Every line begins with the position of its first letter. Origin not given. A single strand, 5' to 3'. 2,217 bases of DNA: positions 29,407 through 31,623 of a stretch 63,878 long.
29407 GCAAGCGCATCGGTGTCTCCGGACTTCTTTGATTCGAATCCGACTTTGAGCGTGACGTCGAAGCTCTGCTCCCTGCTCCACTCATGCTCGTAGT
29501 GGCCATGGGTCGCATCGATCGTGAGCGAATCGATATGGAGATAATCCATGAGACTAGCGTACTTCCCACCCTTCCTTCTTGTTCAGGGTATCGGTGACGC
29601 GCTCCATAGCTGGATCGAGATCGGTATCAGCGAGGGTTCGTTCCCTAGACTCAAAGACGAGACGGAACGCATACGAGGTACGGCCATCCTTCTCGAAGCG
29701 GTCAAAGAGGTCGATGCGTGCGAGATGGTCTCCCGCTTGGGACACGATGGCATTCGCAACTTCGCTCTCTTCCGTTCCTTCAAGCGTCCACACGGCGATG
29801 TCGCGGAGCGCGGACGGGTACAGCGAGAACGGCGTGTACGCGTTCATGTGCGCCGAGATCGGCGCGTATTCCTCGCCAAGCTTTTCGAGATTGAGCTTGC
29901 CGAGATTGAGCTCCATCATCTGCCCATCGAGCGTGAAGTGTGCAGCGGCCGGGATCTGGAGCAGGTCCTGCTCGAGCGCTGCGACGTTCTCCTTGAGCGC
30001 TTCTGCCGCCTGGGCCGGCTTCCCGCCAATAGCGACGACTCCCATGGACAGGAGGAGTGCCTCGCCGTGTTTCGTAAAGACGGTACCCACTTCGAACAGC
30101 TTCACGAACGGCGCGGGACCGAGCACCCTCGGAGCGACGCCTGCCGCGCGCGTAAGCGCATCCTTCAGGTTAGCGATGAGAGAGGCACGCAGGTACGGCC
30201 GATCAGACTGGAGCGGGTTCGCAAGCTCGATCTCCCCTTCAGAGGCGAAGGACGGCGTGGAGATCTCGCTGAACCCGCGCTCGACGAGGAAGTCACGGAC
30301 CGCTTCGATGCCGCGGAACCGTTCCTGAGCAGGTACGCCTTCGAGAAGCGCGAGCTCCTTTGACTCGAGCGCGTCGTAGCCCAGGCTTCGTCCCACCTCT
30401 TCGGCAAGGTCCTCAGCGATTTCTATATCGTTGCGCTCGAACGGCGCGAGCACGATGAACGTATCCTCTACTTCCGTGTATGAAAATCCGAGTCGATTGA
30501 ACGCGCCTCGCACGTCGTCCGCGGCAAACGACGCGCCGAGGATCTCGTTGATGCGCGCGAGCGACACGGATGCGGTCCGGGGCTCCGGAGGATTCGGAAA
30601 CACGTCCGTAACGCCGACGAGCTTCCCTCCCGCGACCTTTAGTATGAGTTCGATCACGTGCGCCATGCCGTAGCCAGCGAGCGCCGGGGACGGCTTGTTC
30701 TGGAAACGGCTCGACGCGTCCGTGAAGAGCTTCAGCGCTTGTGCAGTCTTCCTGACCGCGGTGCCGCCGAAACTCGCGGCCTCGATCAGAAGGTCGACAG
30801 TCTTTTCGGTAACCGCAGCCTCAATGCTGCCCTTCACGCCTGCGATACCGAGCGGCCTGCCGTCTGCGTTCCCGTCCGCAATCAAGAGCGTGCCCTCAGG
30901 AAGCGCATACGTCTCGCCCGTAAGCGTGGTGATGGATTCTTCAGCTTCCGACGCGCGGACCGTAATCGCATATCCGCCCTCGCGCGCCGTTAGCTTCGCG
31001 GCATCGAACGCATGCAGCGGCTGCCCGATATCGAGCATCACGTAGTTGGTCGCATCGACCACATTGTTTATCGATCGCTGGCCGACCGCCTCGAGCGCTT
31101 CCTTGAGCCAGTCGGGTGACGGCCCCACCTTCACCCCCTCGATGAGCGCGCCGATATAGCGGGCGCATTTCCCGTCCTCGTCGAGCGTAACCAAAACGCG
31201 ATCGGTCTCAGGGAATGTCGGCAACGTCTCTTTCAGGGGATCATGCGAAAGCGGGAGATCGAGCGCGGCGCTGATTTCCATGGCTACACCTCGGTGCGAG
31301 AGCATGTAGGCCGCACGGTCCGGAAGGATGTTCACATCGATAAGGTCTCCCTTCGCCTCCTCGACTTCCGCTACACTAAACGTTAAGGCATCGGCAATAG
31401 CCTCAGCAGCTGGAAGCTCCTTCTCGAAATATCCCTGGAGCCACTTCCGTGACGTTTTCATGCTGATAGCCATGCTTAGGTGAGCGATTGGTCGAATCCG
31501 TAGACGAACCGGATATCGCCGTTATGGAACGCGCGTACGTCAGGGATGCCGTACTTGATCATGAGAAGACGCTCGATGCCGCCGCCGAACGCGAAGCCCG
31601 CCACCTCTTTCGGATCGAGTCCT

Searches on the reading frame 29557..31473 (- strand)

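Call 49: search_protein_families(library=pfam, proteins=[window:29557-31473:-], max_evalue=0.0001)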
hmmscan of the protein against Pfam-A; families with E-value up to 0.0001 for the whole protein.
window:29557-31473:- (639 aa): 4 families
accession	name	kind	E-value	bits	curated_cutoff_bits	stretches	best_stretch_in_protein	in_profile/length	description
PF03483.22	B3_4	-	7.7e-52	175.8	29.3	1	102-282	1-174/174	B3/4 domain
PF03147.19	FDX-ACB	-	4.8e-17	62.6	31.1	1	550-639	1-94/94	Ferredoxin-fold anticodon binding domain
PF03484.21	B5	-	7.9e-15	55.3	28.6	1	303-366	3-67/67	tRNA synthetase B5 domain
PF17759.6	tRNA_synthFbeta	-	7.2e-08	32.6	22.4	1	382-470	15-111/214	Phenylalanyl tRNA synthetase beta chain CLM domain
